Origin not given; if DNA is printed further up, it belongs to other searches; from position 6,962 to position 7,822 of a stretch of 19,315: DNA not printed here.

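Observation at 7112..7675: A 19-kb phi29-like phage encodes its own ECF-like sigma factor as the last gene of the replication operon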

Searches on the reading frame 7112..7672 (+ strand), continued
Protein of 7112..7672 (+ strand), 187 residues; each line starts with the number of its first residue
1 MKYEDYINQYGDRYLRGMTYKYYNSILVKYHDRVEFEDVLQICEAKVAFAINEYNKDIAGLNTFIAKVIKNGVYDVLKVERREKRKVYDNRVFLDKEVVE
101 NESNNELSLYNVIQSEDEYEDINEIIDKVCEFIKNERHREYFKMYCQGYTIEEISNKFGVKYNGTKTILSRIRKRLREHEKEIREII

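Call 32: search_protein_families(library=ncbifam, proteins=[P0057, P0058, P0059, P0060, P0061, P0062], max_evalue=0.001)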
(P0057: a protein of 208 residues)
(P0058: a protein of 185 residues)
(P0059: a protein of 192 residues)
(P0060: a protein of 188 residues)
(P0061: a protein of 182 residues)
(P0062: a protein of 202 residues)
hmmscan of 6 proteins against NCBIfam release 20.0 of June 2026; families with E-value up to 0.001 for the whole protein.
P0057 (208 aa): 16 families
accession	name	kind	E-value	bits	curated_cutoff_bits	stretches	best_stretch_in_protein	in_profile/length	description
TIGR02937.1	sigma70-ECF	superfamily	3.7e-14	52.7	42.9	1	18-201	4-163/165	sigma-70 family RNA polymerase sigma factor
NF006147.0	PRK08295.1-4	equivalog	5e-09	36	212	1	45-199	45-196/201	RNA polymerase factor sigma-70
TIGR02859.1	spore_sigH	equivalog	3.9e-07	29.7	294.8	1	12-198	16-192/198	RNA polymerase sporulation sigma factor SigH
NF058625.1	sigma_PG0214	equivalog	4.9e-07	29.6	130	1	103-206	64-164/170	GFO_1088 family ECF-type sigma factor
NF006148.0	PRK08295.1-5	equivalog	5.2e-07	29.2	208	1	26-199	43-207/218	RNA polymerase sporulation sigma factor SigH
NF006146.0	PRK08295.1-3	equivalog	9.7e-07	28.5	414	1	17-198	33-204/218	RNA polymerase factor sigma-70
TIGR02989.1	Sig-70_gvs1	subfamily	1.5e-06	28.2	124.55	1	127-201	83-156/158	RNA polymerase sigma-70 factor, Rhodopirellula/Verrucomicrobium family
NF009184.0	PRK12532.1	equivalog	6.9e-06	26.1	276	1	49-202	33-183/195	RNA polymerase sigma factor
TIGR02985.1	Sig70_bacteroi1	subfamily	5.5e-05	23.4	126.4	1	47-201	26-160/162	RNA polymerase sigma-70 factor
NF006145.0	PRK08295.1-2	equivalog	7.4e-05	22.2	212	1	15-198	32-205/213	RNA polymerase sporulation sigma factor SigH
TIGR02943.1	Sig70_famx1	hypoth_equivalog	8e-05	22.5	162.2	1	50-201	30-177/188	RNA polymerase sigma-70 factor, TIGR02943 family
TIGR02479.1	FliA_WhiG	subfamily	0.00053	19.8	189.6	0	41-125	18-103/224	FliA/WhiG family RNA polymerase sigma factor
NF008890.0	PRK11924.1-3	equivalog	0.00056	19.3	284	0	51-102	68-119/205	RNA polymerase sigma factor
NF009182.0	PRK12530.1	subfamily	0.00059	19.3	264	1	50-201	37-182/193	RNA polymerase sigma factor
NF007220.0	PRK09639.1-5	equivalog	0.00091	19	260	0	34-200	17-161/181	RNA polymerase sigma factor SigX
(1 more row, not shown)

P0058 (185 aa): 28 families (the best 25 are shown)
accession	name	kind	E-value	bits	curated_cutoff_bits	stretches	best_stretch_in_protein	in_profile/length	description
TIGR02937.1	sigma70-ECF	superfamily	1e-18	67.5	42.9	1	17-179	16-163/165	sigma-70 family RNA polymerase sigma factor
NF006147.0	PRK08295.1-4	equivalog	3.1e-12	46.5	212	1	14-178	31-197/201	RNA polymerase factor sigma-70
TIGR02950.1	SigM_subfam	subfamily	3.9e-09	36.5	147.95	1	60-179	42-156/159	RNA polymerase sigma factor, SigM family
NF006148.0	PRK08295.1-5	equivalog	6.4e-09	35.4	208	1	35-178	60-208/218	RNA polymerase sporulation sigma factor SigH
NF058625.1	sigma_PG0214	equivalog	8.6e-09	35.3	130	1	36-182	32-162/170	GFO_1088 family ECF-type sigma factor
NF009189.0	PRK12537.1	equivalog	1.2e-08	34.7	261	1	36-169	51-169/182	RNA polymerase sigma factor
TIGR02479.1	FliA_WhiG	subfamily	2.6e-08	33.9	189.6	1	20-87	11-79/224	FliA/WhiG family RNA polymerase sigma factor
TIGR02859.1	spore_sigH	equivalog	3.7e-08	33.1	294.8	1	34-178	45-194/198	RNA polymerase sporulation sigma factor SigH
NF006146.0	PRK08295.1-3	equivalog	1.9e-07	30.8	414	1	34-178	57-206/218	RNA polymerase factor sigma-70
NF005248.0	PRK06759.1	equivalog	3.1e-07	30.2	133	1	27-178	21-151/156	RNA polymerase factor sigma-70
NF006145.0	PRK08295.1-2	equivalog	3.4e-07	29.8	212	1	12-178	42-207/213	RNA polymerase sporulation sigma factor SigH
TIGR02989.1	Sig-70_gvs1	subfamily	1.6e-06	28.1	124.55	1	35-177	28-154/158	RNA polymerase sigma-70 factor, Rhodopirellula/Verrucomicrobium family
NF009172.0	PRK12519.1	subfamily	2.6e-06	27.1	222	1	34-170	55-178/194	RNA polymerase sigma factor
TIGR02984.1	Sig-70_plancto1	subfamily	3.9e-06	26.6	183.75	1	33-179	36-186/189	RNA polymerase sigma-70 factor, Planctomycetaceae-specific subfamily 1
NF009198.0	PRK12546.1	equivalog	2.7e-05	24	270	1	36-179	35-159/188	RNA polymerase sigma factor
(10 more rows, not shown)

P0059 (192 aa): 4 families
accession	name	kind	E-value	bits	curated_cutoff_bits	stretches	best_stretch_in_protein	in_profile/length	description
TIGR02937.1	sigma70-ECF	superfamily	6.1e-10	39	42.9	1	25-183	16-162/165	sigma-70 family RNA polymerase sigma factor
NF009189.0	PRK12537.1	equivalog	0.00013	21.5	261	1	41-168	51-163/182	RNA polymerase sigma factor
NF009167.0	PRK12514.1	equivalog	0.00014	21.8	265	1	3-171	18-163/180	RNA polymerase sigma factor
NF008893.0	PRK11924.2-3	equivalog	0.00058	19.5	331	1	41-168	49-162/181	RNA polymerase sigma factor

P0060 (188 aa): 17 families
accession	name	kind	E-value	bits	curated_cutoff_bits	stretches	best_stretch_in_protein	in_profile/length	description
TIGR02937.1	sigma70-ECF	superfamily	2e-14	53.6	42.9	1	16-178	14-163/165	sigma-70 family RNA polymerase sigma factor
TIGR02980.1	SigBFG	subfamily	1.7e-07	31.2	234.35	1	86-178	130-224/227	SigB/SigF/SigG family RNA polymerase sigma factor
NF006147.0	PRK08295.1-4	equivalog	4e-06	26.6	212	1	36-178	48-198/201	RNA polymerase factor sigma-70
NF009172.0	PRK12519.1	subfamily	7.5e-06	25.6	222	1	29-161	48-170/194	RNA polymerase sigma factor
TIGR02985.1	Sig70_bacteroi1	subfamily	1.5e-05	25.3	126.4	1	31-171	22-153/162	RNA polymerase sigma-70 factor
NF058625.1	sigma_PG0214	equivalog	1.9e-05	24.5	130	1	30-175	24-156/170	GFO_1088 family ECF-type sigma factor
NF006146.0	PRK08295.1-3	equivalog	3.5e-05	23.4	414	1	35-179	56-208/218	RNA polymerase factor sigma-70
TIGR02941.1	Sigma_B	equivalog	5.1e-05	22.9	315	1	87-178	157-251/255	RNA polymerase sigma factor SigB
NF005514.0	PRK07122.1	subfamily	5.8e-05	22.4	372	1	88-176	169-259/264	RNA polymerase sigma factor SigF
NF009189.0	PRK12537.1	equivalog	7.5e-05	22.3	261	1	38-160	51-161/182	RNA polymerase sigma factor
NF005248.0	PRK06759.1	equivalog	0.00011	22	133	1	36-177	29-151/156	RNA polymerase factor sigma-70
TIGR02859.1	spore_sigH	equivalog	0.00015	21.3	294.8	1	36-179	45-196/198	RNA polymerase sporulation sigma factor SigH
NF004615.0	PRK05949.1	subfamily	0.00022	20.2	530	1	89-183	219-321/327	RNA polymerase sigma factor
NF010500.0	PRK13919.1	subfamily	0.00024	21.3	226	1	36-162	49-165/186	putative RNA polymerase sigma E protein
NF006148.0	PRK08295.1-5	equivalog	0.00029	20.2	208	1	36-178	59-209/218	RNA polymerase sporulation sigma factor SigH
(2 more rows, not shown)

P0061 (182 aa): 13 families
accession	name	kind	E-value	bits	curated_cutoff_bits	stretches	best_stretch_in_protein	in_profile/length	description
TIGR02937.1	sigma70-ECF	superfamily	1.4e-09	37.8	42.9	1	24-176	18-162/165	sigma-70 family RNA polymerase sigma factor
NF007215.0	PRK09637.1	equivalog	9.5e-08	32.2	212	1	36-177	27-152/181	RNA polymerase sigma factor SigZ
NF006147.0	PRK08295.1-4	equivalog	2.2e-07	30.7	212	1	35-176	47-197/201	RNA polymerase factor sigma-70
TIGR02959.1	SigZ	equivalog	3.9e-06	26.8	168.65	1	98-177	67-146/170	RNA polymerase sigma factor SigZ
NF007223.0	PRK09641.1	equivalog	1.4e-05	25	209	1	37-170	45-175/187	RNA polymerase sigma factor SigW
NF009189.0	PRK12537.1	equivalog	3.4e-05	23.4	261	1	52-169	64-171/182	RNA polymerase sigma factor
NF006146.0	PRK08295.1-3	equivalog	0.00011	21.8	414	1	35-176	56-206/218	RNA polymerase factor sigma-70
NF007222.0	PRK09640.1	equivalog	0.00017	21.2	194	1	35-176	51-179/188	RNA polymerase sigma factor SigX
TIGR02948.1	SigW_bacill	equivalog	0.00022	21.4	243.1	1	37-170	45-175/187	RNA polymerase sigma factor SigW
TIGR02859.1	spore_sigH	equivalog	0.00035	20.1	294.8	1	35-175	44-193/198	RNA polymerase sporulation sigma factor SigH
NF007216.0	PRK09638.1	equivalog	0.00039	20.2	194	1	38-170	46-165/180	RNA polymerase sigma factor SigY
NF005248.0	PRK06759.1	equivalog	0.00044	20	133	0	34-175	27-150/156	RNA polymerase factor sigma-70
TIGR02985.1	Sig70_bacteroi1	subfamily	0.00073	19.8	126.4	1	33-169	20-152/162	RNA polymerase sigma-70 factor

P0062 (202 aa): 1 family
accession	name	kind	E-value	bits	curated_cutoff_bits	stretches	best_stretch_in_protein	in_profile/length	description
TIGR02937.1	sigma70-ECF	superfamily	1.7e-12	47.3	42.9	1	21-192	7-161/165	sigma-70 family RNA polymerase sigma factor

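Call 33: predict_structure(alignment_id=A1)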
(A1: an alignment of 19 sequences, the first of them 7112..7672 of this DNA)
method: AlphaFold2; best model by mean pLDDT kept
length: 187 residues; sequences in the alignment: 19
mean_pLDDT: 45.4   pTM: 0.39
mean pLDDT of the five models: 45.4, 42.9, 38.7, 36.2, 35.7
residues with pLDDT >= 90: 0; 70-90: 2; 50-70: 65; < 50: 120
segments of 3 or more residues with pLDDT < 50: 1-61, 76-119, 162-167, 179-187
pLDDT, mean of each block of 10 residues (from residue 1): 38 33 31 31 43 43 54 48 32 35 42 39 61 62 61 67 50 52 37
secondary structure, 60 per line:
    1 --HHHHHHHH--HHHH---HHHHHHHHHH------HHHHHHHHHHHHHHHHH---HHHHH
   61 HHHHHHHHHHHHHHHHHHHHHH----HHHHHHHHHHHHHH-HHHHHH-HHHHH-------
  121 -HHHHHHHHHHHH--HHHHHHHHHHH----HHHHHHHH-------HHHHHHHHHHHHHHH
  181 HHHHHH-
elements in order: H3-10 H13-16 H20-29 H36-52 H56-82 H87-100 H102-107 H109-113 H122-133 H136-146 H151-158 H166-186

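Call 35: find_homologous_proteins(query=A2, max_evalue=0.001)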
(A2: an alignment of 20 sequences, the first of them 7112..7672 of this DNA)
Query A2 (20 sequences) (187 aa, profile of the alignment): 67 proteins with E <= 0.001 among 2246 candidates.
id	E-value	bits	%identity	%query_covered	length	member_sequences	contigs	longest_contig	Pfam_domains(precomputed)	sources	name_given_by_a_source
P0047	1.5e-58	216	81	100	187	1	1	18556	-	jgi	jgi:RNA polymerase sigma factor (sigma-70 family)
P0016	2.0e-58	215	86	100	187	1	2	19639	-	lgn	-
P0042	2.6e-58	215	84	100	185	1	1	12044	-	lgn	-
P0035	5.2e-58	214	86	100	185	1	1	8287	PF07638.18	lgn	-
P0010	7.0e-58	214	89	100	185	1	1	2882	PF07638.18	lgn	-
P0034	7.2e-58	214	88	100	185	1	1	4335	-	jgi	-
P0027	8.0e-58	214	89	100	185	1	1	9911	PF07638.18,PF08281.19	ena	-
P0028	8.4e-58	213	87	100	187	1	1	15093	PF07638.18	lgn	-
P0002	9.3e-58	213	91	100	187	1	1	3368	PF07638.18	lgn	-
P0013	9.7e-58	213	89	100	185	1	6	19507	-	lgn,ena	-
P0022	9.8e-58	213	88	100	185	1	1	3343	-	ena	-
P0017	1.1e-57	213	89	100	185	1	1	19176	-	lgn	-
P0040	1.1e-57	213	85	100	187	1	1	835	-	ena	-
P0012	1.3e-57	213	89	100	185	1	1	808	PF07638.18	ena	-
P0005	1.3e-57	213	91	100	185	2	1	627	PF07638.18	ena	-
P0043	3.1e-57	212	84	100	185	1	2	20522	-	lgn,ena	-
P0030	3.4e-57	211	89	100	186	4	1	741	PF07638.18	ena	-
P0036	3.9e-57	211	87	100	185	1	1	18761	PF07638.18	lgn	-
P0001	4.1e-57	211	95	100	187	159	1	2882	PF07638.18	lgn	-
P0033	4.8e-57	211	88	100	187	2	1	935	PF07638.18,PF08281.19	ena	-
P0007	7.9e-57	210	88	100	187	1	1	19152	PF07638.18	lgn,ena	-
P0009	1.1e-56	210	88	100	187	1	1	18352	PF07638.18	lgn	-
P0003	1.4e-56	209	89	100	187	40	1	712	PF07638.18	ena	-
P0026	2.0e-56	209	87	100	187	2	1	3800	PF07638.18,PF08281.19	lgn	-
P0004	2.2e-56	209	91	100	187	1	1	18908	PF07638.18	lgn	-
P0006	6.2e-56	207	89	100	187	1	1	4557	PF07638.18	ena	-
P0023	8.7e-56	207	89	100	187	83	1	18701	-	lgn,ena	-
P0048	1.8e-51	193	86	100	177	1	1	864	PF07638.18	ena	-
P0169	9.3e-22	96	28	81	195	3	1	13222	-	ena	-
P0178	4.2e-5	42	-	-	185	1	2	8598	PF07638.18,PF04545.23,PF04542.21,PF08281.19,PF04297.21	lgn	-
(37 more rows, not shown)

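Call 38: find_encoding_contigs(protein=P0169, flank=10000, max_places=2)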
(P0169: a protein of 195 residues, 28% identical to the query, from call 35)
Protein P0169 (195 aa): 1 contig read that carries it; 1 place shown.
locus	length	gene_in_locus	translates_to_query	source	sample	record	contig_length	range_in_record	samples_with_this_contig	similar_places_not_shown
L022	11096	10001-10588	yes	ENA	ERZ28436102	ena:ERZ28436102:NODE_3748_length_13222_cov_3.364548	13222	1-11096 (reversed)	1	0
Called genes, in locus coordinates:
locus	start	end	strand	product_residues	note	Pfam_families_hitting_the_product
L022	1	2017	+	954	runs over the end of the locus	PF00005:ABC_tran (faint), PF02463:SMC_N (faint), PF03193:RsgA_GTPase (faint), PF13173:AAA_14 (faint), PF13191:AAA_16 (faint), PF13304:AAA_21 (faint), PF17760:UvrA_inter, PF17755:UvrA_DNA-bind, +3 more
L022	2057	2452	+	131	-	PF04020:Phage_holin_4_2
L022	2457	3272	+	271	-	PF01790:LGT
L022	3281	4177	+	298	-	PF00890:FAD_binding_2 (faint), PF01266:DAO (faint), PF01946:Thi4 (faint), PF07992:Pyr_redox_2, PF12831:FAD_oxidored (faint), PF13738:Pyr_redox_3, PF00070:Pyr_redox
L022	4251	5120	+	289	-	-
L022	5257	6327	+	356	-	PF00535:Glycos_transf_2, PF00515:TPR_1 (faint), PF07719:TPR_2 (faint), PF13424:TPR_12 (faint)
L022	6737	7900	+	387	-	PF00291:PALP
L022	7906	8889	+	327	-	PF00579:tRNA-synt_1b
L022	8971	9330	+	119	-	PF00636:Ribonuclease_3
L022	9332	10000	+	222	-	PF08032:SpoU_sub_bind (weak), PF00588:SpoU_methylase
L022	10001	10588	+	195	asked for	-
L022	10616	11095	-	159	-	?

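Call 39: find_encoding_contigs(protein=P0057, flank=10000, max_places=2)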
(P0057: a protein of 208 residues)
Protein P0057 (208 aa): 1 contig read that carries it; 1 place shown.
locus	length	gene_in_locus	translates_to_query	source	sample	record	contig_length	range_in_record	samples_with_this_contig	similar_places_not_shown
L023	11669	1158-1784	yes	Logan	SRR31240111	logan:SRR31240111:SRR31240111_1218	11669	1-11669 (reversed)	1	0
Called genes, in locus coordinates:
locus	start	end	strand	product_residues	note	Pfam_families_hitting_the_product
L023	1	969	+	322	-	?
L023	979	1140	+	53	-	-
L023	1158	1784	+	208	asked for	PF04542:Sigma70_r2 (faint)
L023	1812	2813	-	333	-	PF05894:Podovirus_Gp16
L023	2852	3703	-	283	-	PF01520:Amidase_3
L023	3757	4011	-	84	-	-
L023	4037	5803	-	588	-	-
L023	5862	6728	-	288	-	-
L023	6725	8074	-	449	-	-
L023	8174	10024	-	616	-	-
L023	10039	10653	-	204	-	-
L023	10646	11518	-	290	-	PF05352:Phage_connector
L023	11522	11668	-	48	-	?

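Call 40: find_encoding_contigs(protein=P0058, flank=10000, max_places=2)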
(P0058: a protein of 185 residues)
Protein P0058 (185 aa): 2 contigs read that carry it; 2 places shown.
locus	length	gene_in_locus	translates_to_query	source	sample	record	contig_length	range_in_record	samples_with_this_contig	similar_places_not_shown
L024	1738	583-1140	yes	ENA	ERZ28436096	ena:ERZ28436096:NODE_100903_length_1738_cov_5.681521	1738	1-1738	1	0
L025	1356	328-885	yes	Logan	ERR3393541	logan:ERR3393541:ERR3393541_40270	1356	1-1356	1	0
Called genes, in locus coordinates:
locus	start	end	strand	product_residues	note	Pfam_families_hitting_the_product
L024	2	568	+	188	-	?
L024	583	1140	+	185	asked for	PF04542:Sigma70_r2 (weak)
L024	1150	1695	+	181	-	PF04542:Sigma70_r2 (faint)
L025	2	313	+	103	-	?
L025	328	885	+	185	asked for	PF04542:Sigma70_r2 (weak)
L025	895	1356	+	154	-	?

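Call 45: search_dna_similar(query=P0058, collection=phages, mode=protein, max_rows=30, max_evalue=0.01)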
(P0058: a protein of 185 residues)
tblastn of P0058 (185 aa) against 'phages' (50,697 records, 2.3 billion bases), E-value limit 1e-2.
Records with a match: 8; places in all: 8; records where one place covers at least 80% of the query: 4.
Best place of each record, by identity: <60% 8.
By first word of the organism name: Listeria 4; Bacteriophage 3; phage 1.
By host as written in the record: Listeria monocytogenes 4; - 4.
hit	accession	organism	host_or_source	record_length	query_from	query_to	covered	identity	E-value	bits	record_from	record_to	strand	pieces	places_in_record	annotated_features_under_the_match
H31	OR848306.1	Listeria phage LM 4-14-1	Listeria monocytogenes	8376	4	177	94%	24.9%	1e-7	56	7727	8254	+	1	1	record has no annotation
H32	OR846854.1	Listeria phage LM 4-11-1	Listeria monocytogenes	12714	4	177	94%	24.9%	1e-7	56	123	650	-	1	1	record has no annotation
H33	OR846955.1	Listeria phage LM 4-11-1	Listeria monocytogenes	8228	4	177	94%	24.9%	4e-7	55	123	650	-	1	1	record has no annotation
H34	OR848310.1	Listeria phage LM 4-14-1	Listeria monocytogenes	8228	4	177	94%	24.9%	4e-7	55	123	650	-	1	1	record has no annotation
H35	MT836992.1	Bacteriophage sp.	human fecal samples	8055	36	179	78%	25.2%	4e-5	49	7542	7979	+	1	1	record has no annotation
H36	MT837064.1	Bacteriophage sp.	human fecal samples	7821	33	179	79%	23.3%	1e-4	47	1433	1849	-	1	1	record has no annotation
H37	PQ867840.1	phage KZY1-k141_1027853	Crassostrea hongkongensis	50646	36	178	77%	21.4%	8e-3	42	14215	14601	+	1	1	RNA polymerase sigma factor | hypothetical protein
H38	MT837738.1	Bacteriophage sp.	human fecal samples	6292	114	185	39%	31.9%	2e-3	44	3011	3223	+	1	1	record has no annotation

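Call 51: predict_structure(alignment_id=A3)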
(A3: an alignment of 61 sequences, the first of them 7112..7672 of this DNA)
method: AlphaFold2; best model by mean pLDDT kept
length: 187 residues; sequences in the alignment: 61
mean_pLDDT: 84.0   pTM: 0.45
mean pLDDT of the five models: 84.0, 83.2, 83.1, 81.5, 77.4
residues with pLDDT >= 90: 103; 70-90: 44; 50-70: 38; < 50: 2
segments of 3 or more residues with pLDDT < 50: none
pLDDT, mean of each block of 10 residues (from residue 1): 92 95 91 91 97 94 96 94 63 60 55 54 81 90 90 93 93 89 79
secondary structure, 60 per line:
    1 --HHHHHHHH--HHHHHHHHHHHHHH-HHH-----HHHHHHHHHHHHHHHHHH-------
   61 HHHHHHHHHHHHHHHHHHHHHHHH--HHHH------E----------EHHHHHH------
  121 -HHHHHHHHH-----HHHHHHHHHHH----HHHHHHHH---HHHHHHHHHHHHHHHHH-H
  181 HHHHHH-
elements in order: H3-10 H13-26 H36-53 H61-84 H87-90 H109-114 H122-130 H136-146 H151-158 H162-178 H180-186

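Call 56: fold_search(model_id=the predicted structure, library=pdb)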
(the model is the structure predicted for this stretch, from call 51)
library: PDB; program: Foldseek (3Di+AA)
matches with E <= 10: 411; with E <= 0.001: 3
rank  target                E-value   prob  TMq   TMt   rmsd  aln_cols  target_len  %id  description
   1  9a4r_A                2.1e-04  1.00  0.34  0.30  13.6       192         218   21  Integrative model of RPSH-RPOB by crosslinking MS and deep learning (released 2024-09-18)
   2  9m9e_F                5.6e-04  1.00  0.36  0.38   9.3       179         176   17  Structural Basis of Pausing During Transcription Initiation in Mycobacterium tuberculosis (released 2026-01-14)
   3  6koo_F                7.7e-04  1.00  0.33  0.34  14.0       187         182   13  Mycobacterium tuberculosis initial transcription complex comprising sigma H and 5'-OH RNA of 7 nt (released 2020-03-11)
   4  6jcx_F                1.2e-03  1.00  0.32  0.32  14.3       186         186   13  Mycobacterium tuberculosis transcription initiation complex with ECF sigma factor sigma H and 6nt RNA (released 2019-05-29)
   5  7rdq_F                1.3e-03  1.00  0.31  0.18  18.0       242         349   14  Cryo-EM structure of Thermus thermophilus reiterative transcription complex with 11nt oligo-G RNA (released 2022-02-02)
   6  8x6g_H                1.4e-03  1.00  0.37  0.29  15.3       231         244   14  Cryo-EM structure of Staphylococcus aureus sigB-dependent RNAP-promoter open complex (released 2024-06-05)
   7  9m98_F                1.5e-03  1.00  0.30  0.34  14.5       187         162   20  Structural Basis of Pausing During Transcription Initiation in Mycobacterium tuberculosis (released 2026-01-14)
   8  5uxx_A                1.7e-03  1.00  0.32  0.37  17.2       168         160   19  Co-crystal structure of the sigma factor RpoE in complex with the anti-sigma factor NepR from Bartonella quintana (released 2018-02-28)
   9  4g7h_F                1.7e-03  1.00  0.30  0.18  18.0       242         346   14  Crystal structure of Thermus thermophilus transcription initiation complex (released 2012-10-31)
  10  6kon_F                1.9e-03  1.00  0.36  0.37  13.6       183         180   11  Mycobacterium tuberculosis initial transcription complex comprising sigma H and 5'-OH RNA of 5 nt (released 2020-03-11)
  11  5e17_F                2.0e-03  1.00  0.30  0.17  19.7       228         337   15  T. thermophilus transcription initiation complex having a RRR discriminator sequence and a nontemplate-strand length c (released 2016-03-09)
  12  9e87_F                2.1e-03  1.00  0.28  0.19  17.8       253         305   14  De Novo Mycobacterium tuberculosis transcription initiation pre-RPO promoter complex with open Beta' clamp (RNA Polyme (released 2025-10-01)
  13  5uxx_C                2.2e-03  1.00  0.35  0.39  17.1       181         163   20  Co-crystal structure of the sigma factor RpoE in complex with the anti-sigma factor NepR from Bartonella quintana (released 2018-02-28)
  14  6kop_F                2.2e-03  1.00  0.27  0.31  14.6       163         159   15  Mycobacterium tuberculosis initial transcription complex comprising sigma H and 5'-OH RNA of 9 nt (released 2020-03-11)
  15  9a50_A                2.6e-03  1.00  0.29  0.23  17.2       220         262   12  Integrative model of RPSB-RPOC by crosslinking MS and deep learning (released 2024-09-18)
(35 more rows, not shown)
